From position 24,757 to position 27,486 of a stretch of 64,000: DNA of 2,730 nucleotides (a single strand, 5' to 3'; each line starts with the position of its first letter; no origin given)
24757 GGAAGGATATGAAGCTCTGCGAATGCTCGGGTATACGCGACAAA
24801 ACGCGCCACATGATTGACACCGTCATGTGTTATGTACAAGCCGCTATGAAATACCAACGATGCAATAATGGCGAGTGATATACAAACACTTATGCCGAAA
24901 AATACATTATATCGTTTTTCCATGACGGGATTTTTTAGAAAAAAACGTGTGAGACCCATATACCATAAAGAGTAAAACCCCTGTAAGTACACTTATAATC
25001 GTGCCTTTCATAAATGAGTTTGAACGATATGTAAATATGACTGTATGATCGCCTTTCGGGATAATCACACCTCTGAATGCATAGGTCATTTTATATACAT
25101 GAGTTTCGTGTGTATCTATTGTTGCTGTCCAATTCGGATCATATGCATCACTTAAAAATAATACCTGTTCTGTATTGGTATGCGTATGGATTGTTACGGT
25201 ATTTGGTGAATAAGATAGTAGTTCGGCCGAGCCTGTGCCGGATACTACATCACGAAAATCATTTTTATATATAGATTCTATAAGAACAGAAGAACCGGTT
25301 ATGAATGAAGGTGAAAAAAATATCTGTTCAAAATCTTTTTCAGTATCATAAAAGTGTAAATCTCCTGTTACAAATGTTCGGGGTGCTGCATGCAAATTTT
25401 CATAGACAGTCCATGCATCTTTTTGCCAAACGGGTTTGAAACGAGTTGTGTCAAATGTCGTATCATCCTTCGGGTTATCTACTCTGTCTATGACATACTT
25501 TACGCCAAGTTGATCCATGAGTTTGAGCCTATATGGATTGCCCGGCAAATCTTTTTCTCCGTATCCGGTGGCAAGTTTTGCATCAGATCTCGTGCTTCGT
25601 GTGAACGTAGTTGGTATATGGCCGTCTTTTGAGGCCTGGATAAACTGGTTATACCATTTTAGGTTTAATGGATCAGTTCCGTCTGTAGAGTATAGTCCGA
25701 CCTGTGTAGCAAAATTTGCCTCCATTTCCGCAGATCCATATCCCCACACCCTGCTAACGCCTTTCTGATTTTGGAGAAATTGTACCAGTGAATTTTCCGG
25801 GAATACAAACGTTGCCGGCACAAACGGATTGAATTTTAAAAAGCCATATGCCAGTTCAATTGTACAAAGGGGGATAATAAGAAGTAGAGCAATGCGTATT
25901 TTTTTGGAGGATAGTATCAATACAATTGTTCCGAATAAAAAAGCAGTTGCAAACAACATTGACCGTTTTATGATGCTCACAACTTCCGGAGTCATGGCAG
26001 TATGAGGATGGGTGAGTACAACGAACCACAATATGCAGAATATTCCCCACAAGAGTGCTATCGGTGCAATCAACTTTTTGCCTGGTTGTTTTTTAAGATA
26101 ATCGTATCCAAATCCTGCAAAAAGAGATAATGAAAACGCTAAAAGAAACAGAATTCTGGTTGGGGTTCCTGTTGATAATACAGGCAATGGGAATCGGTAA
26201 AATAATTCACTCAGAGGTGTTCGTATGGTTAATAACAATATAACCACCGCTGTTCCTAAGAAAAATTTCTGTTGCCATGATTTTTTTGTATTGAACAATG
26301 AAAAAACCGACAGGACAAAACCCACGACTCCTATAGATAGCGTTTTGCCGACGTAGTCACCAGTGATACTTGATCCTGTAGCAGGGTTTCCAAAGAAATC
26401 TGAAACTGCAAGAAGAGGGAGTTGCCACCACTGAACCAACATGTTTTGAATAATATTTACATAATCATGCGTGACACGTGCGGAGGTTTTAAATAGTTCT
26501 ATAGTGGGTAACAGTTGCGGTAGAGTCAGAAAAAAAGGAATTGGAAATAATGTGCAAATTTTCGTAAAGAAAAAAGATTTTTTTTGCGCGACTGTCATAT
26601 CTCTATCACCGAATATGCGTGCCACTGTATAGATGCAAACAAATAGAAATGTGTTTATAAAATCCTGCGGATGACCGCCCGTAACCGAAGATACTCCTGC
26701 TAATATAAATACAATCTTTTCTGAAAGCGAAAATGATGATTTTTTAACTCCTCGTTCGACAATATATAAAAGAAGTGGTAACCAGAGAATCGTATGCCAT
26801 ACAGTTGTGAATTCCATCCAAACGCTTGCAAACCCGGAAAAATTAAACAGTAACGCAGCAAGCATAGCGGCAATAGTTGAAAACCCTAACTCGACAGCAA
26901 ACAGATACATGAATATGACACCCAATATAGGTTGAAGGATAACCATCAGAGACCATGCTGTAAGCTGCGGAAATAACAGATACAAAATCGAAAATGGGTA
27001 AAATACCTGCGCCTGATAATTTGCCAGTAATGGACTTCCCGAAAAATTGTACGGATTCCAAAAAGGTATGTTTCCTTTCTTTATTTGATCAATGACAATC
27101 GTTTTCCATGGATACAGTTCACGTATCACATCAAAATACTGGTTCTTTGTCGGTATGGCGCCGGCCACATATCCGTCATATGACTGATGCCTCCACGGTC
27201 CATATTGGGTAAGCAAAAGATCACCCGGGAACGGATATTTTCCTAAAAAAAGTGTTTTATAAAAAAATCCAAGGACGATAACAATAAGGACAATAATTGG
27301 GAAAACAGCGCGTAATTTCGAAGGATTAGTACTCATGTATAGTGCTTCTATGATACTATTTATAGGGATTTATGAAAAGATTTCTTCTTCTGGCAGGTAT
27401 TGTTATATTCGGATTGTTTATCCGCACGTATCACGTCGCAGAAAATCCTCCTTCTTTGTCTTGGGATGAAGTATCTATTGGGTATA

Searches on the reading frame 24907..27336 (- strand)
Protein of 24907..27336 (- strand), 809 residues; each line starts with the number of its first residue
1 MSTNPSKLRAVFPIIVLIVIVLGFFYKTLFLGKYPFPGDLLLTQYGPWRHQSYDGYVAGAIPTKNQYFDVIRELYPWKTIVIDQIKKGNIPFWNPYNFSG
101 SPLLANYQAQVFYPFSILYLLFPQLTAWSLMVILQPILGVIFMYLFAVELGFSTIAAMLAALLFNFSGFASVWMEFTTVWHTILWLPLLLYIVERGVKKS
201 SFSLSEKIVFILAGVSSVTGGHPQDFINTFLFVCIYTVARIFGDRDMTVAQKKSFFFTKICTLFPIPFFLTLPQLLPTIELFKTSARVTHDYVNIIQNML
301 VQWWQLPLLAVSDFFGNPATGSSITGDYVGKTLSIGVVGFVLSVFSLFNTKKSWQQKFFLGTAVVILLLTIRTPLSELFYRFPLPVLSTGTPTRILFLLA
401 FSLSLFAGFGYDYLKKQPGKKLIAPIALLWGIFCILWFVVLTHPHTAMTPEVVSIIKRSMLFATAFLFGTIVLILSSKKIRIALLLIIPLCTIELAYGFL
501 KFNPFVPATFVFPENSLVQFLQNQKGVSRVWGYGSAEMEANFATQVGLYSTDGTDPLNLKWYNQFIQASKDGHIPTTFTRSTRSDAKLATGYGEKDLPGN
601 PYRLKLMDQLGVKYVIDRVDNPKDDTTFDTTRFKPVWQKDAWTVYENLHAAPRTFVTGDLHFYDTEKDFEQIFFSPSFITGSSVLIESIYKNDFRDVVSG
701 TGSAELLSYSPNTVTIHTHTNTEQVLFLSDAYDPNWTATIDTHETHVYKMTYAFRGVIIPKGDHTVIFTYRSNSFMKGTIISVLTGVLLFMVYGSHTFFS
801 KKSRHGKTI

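Call 13: search_protein_families(library=pfam, proteins=[window:24907-27336:-], max_evalue=0.01)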
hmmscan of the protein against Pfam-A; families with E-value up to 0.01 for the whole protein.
window:24907-27336:- (809 aa): 1 family
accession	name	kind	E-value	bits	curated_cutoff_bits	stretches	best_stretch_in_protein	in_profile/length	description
PF09586.16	YfhO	-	3.4e-20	72.5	28.5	2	705-782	757-835/835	Bacterial membrane protein YfhO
